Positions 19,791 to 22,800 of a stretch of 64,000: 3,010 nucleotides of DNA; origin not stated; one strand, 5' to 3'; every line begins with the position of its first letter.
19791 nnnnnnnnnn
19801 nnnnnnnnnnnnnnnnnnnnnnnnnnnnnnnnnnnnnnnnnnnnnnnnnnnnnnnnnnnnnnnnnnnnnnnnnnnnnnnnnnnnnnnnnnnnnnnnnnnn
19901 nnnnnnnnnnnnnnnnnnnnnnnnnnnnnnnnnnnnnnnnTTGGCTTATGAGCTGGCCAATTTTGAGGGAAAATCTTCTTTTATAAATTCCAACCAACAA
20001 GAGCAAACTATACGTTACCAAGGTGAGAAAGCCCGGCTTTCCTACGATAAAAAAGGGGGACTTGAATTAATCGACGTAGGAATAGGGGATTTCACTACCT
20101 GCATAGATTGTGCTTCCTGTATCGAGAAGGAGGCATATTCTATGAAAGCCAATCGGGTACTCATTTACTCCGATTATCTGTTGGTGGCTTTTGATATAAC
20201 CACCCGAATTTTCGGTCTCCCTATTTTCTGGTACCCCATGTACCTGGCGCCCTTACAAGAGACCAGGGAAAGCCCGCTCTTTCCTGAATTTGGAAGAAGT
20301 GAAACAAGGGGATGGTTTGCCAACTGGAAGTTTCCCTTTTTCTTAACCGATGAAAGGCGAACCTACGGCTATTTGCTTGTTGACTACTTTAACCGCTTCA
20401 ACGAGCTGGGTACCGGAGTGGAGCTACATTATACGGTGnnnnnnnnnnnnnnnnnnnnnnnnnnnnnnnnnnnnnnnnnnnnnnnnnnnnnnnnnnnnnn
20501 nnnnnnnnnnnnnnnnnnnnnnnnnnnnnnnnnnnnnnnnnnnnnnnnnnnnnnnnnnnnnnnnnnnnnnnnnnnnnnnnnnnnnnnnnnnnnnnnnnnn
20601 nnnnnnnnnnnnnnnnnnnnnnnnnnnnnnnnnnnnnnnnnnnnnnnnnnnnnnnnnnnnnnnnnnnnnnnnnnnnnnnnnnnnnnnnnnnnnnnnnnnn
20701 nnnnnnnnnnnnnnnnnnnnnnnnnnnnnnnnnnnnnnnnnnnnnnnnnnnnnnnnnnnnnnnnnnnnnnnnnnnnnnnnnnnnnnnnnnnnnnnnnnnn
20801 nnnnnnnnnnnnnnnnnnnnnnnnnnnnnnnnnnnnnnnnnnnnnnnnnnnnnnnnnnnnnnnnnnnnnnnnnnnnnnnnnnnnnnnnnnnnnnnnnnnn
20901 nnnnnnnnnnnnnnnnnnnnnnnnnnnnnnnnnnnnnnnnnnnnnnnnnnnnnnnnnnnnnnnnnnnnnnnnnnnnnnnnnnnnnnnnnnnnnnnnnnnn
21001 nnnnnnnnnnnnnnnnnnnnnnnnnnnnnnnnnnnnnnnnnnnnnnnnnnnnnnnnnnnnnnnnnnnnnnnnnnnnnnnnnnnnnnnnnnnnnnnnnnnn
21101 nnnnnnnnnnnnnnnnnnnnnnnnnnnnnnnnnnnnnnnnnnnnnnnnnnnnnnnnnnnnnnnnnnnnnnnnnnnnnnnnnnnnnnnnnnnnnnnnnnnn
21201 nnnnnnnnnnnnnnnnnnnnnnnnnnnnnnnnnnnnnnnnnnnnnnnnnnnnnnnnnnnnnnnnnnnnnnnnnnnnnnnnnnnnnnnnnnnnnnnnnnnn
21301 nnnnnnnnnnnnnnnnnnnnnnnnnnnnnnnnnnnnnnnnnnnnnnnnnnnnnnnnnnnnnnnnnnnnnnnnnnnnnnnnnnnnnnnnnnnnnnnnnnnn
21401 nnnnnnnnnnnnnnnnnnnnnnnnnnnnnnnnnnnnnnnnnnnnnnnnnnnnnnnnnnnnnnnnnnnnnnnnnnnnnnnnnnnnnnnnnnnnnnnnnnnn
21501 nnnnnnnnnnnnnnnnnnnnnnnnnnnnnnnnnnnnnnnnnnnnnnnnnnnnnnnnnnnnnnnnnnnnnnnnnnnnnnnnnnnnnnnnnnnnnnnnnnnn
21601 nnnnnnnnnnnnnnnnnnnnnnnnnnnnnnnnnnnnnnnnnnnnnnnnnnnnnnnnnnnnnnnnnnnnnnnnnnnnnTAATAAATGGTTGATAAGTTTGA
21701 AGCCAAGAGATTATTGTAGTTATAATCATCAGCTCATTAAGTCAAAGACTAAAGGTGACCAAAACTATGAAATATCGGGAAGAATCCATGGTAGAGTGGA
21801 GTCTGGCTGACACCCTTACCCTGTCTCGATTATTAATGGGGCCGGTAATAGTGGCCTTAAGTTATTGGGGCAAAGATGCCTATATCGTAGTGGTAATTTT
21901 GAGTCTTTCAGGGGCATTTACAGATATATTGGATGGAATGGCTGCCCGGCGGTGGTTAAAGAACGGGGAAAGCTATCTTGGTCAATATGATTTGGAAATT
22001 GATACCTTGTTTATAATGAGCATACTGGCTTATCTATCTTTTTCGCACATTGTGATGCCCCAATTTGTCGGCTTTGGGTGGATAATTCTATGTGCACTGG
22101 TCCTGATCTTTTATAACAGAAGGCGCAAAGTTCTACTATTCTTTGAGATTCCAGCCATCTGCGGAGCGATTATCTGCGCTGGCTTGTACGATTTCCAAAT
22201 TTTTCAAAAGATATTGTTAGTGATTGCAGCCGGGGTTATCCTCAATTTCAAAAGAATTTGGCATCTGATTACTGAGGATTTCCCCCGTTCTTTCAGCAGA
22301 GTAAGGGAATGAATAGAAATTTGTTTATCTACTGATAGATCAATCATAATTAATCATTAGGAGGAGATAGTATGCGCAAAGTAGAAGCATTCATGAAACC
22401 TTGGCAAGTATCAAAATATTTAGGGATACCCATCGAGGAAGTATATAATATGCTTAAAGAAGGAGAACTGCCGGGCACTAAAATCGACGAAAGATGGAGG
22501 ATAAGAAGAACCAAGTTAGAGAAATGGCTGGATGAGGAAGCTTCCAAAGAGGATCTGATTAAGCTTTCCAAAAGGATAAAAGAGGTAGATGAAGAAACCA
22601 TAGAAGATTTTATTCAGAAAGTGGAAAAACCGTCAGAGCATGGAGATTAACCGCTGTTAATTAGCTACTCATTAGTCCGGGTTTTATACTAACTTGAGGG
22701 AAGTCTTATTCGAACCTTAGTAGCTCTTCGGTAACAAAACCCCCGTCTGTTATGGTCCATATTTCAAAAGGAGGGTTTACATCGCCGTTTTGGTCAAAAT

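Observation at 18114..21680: Single ORF fusing an LptF/G-type inner-membrane permease to an LptD/OstA-like outer-membrane protein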

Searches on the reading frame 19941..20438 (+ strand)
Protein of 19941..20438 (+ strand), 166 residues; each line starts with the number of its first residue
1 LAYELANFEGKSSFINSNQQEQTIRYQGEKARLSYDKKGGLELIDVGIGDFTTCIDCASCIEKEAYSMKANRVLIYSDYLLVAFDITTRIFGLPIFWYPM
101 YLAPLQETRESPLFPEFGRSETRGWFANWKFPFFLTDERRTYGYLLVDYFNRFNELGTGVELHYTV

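Call 33: find_related_loci(query=A3, collection=genome_contigs, flank=8000)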
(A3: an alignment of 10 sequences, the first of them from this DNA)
Query A3 (166 aa) in genome_contigs; peptide patterns used: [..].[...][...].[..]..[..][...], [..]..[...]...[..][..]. (x = any residue, [..] = any of these).
92 stretches matched a pattern; 42 encode a relative of the query (tblastn E <= 1e-3); 42 distinct loci.
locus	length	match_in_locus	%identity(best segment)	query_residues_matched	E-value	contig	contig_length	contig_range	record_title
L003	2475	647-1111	56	7-164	1e-61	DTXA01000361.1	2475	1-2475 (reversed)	MAG TPA_asm: Candidatus Latescibacterota bacterium isolate UWMA-0180 k99_2722183, whole genome shotgun sequence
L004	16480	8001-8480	52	4-166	2e-59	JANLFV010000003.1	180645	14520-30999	MAG: Candidatus Acetothermia bacterium isolate A05DMB20 NODE_3_length_180645_cov_10.567396, whole genome shotgun sequenc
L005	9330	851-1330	50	4-166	7e-55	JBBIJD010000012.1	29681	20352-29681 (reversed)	MAG: Candidatus Fraserbacteria bacterium isolate ESF170215_bin_154 NODE_362_length_29681_cov_13.053062, whole genome sho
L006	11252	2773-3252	45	5-166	1e-48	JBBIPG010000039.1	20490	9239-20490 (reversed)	MAG: Candidatus Fraserbacteria bacterium isolate CYS170214_bin_298 NODE_2154_length_20490_cov_2.86456, whole genome shot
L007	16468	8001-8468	47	7-164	2e-48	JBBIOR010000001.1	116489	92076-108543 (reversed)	MAG: Candidatus Fraserbacteria bacterium isolate EPF170215_bin_284 NODE_156_length_116489_cov_13.632977, whole genome sh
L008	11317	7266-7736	45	7-165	6e-48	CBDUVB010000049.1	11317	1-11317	MAG TPA_asm: uncultured bacterium isolate SRR22302362_binner12_Refined_56 genome assembly, contig: ERZ25746724.2851, who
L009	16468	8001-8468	48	8-165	5e-48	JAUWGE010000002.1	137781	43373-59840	MAG: Candidatus Bipolaricaulota bacterium isolate CSMAG_2234 CSMAG_2234_k141_2583738_length_137781_cov_12.6405, whole ge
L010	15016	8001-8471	43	7-165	5e-48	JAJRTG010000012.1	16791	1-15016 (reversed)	MAG: Candidatus Neomarinimicrobiota bacterium isolate Dive96_bin1.306 k141_297064, whole genome shotgun sequence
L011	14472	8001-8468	48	8-165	1e-47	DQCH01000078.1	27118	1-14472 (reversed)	MAG TPA_asm: Candidatus Acetothermia bacterium isolate UBA9294 contig_21423, whole genome shotgun sequence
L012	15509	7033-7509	44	5-166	3e-47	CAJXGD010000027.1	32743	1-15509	TPA_asm: uncultured bacterium isolate SRR4028170_bin.16_MetaBAT_v2.12.1_MAG genome assembly, contig: NODE_318_length_327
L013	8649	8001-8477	41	6-166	2e-47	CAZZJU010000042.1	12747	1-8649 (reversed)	MAG TPA_asm: uncultured Thermotogae bacterium isolate SRP128015_co1_136 genome assembly, contig: NODE_7627_length_12747_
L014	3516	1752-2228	46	6-166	1e-47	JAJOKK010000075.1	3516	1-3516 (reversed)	MAG: Candidatus Bipolaricaulota bacterium isolate MAG-1260 c_000000000371, whole genome shotgun sequence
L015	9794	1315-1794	45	4-166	1e-47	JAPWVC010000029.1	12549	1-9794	MAG: Candidatus Acetothermia bacterium isolate RSWS19 scaffold_971_c1, whole genome shotgun sequence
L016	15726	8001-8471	44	7-165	4e-47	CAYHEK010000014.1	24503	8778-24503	MAG TPA_asm: uncultured Thermotogae bacterium isolate ERP119294_co4_459 genome assembly, contig: NODE_1727_length_24503_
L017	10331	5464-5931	47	8-165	5e-47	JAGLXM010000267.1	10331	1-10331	MAG: Candidatus Bipolaricaulota bacterium isolate RS_12_53 ZL285.bin.53.fa_267, whole genome shotgun sequence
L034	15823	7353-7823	42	6-164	2e-45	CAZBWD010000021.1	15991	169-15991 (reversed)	MAG TPA_asm: uncultured Thermotogae bacterium isolate SRP323688_co1_188 genome assembly, contig: NODE_5855_length_15991_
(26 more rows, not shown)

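Call 93: search_protein_families(library=ncbifam, proteins=[L034:11450-12412:+, L034:12449-13825:+, L034:10404-11663:+, L034:9523-10320:+], max_evalue=0.00001)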
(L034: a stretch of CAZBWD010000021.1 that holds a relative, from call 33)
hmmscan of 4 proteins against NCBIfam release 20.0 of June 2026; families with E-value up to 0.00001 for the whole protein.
L034:11450-12412:+ (320 aa): 184 families (the best 25 are shown)
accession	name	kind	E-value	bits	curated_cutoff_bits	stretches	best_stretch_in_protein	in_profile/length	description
TIGR01188.1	drrA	subfamily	3.7e-69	233.3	312.45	1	90-306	4-220/302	daunorubicin resistance ABC transporter, ATP-binding protein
NF010059.0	PRK13536.1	equivalog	2.9e-54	184.1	549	1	74-308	39-272/342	nodulation factor ABC transporter ATP-binding protein NodI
NF010060.0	PRK13537.1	equivalog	5e-54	183.3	521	1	75-310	12-246/314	nodulation factor ABC transporter ATP-binding protein NodI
NF033858.1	ABC2_perm_RbbA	equivalog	9.9e-52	175.9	1050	1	74-316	265-503/909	ribosome-associated ATPase/putative transporter RbbA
TIGR01288.1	nodI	equivalog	2.6e-51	174.4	424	1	77-310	3-235/303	nodulation factor ABC transporter ATP-binding protein NodI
TIGR03522.1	GldA_ABC_ATP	equivalog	1.3e-49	169.3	402.6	1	77-300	4-222/301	gliding motility-associated ABC transporter ATP-binding subunit GldA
TIGR03740.1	galliderm_ABC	subfamily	7.7e-44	150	309.75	1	81-314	6-222/223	lantibiotic protection ABC transporter ATP-binding subunit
TIGR03864.1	PQQ_ABC_ATP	hypoth_equivalog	3.2e-43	147.9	302.25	1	89-312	11-234/236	ABC transporter, ATP-binding subunit, PQQ-dependent alcohol dehydrogenase system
TIGR01257.1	rim_protein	equivalog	7.6e-41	139.1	4012.85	1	74-303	1936-2163/2272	rim ABC transporter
NF007082.0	PRK09536.1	equivalog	8.7e-39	133.7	537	1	88-293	12-222/402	corrinoid ABC transporter ATPase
TIGR04406.1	LPS_export_lptB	equivalog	1.9e-38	132.1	240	1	78-292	4-217/239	LPS export ABC transporter ATP-binding protein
TIGR03873.1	F420-0_ABC_ATP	hypoth_equivalog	2.3e-37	128.6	372.4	1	87-294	9-221/256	putative F420-0 ABC transporter ATP-binding protein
NF040933.2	ABC_arch_GlcV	equivalog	3.6e-34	118.2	450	1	76-292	3-224/357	glucose ABC transporter ATP-binding protein GlcV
TIGR02673.1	FtsE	equivalog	1e-33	116.8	264.85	1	80-286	3-213/214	cell division ATP-binding protein FtsE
NF040840.2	tungstate_WtpC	equivalog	1.1e-33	117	440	1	95-294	16-215/347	tungstate ABC transporter ATP-binding protein WtpC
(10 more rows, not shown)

L034:12449-13825:+ (458 aa): 3 families
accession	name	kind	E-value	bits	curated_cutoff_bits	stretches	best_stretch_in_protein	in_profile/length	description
NF047446.1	barrel_OmpL47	domain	1.1e-27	96.3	40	1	259-323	3-66/68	OmpL47-type beta-barrel domain-containing protein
TIGR04247.1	NosD_copper_fam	subfamily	3e-19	68.9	300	1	106-228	213-336/377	nitrous oxide reductase family maturation protein NosD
NF047441.1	Lepto_OmpL47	equivalog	7.3e-16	58.7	250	1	256-424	70-236/336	multi-beta-barrel domain surface protein OmpL47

L034:10404-11663:+ (419 aa): 2 families
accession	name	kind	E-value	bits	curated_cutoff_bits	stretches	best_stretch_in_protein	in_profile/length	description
TIGR00414.1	serS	equivalog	7.9e-129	430.3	301.65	1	1-412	1-416/418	serine--tRNA ligase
TIGR00418.1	thrS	equivalog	2.7e-13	49.7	383.65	1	136-318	171-351/565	threonine--tRNA ligase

L034:9523-10320:+ (265 aa): 0 families

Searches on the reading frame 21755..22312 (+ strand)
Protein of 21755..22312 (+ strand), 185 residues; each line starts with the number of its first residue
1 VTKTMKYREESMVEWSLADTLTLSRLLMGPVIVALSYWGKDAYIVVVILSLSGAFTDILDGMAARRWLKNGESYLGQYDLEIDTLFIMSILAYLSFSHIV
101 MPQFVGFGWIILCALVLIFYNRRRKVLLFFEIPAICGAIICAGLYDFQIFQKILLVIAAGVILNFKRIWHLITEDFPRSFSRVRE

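Call 22: search_protein_families(library=pfam, proteins=[window:21755-22312:+], max_evalue=0.01)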
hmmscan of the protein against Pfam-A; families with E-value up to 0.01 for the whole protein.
window:21755-22312:+ (185 aa): 1 family
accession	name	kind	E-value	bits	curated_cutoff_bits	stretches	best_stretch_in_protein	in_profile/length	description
PF01066.26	CDP-OH_P_transf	-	1.4e-08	35.7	22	1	15-116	1-94/152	CDP-alcohol phosphatidyltransferase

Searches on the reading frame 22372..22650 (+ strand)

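Call 22: search_protein_families(library=pfam, proteins=[window:22372-22650:+], max_evalue=0.01)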
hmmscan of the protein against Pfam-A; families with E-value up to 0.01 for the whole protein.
window:22372-22650:+ (92 aa): 2 families
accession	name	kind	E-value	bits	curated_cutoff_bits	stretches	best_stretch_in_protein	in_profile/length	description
PF12728.13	HTH_17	-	1.1e-11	45.2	27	1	12-55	6-49/51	Helix-turn-helix domain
PF09494.16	Slx4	-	0.003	17.9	24.8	0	15-56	20-54/60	Slx4 endonuclease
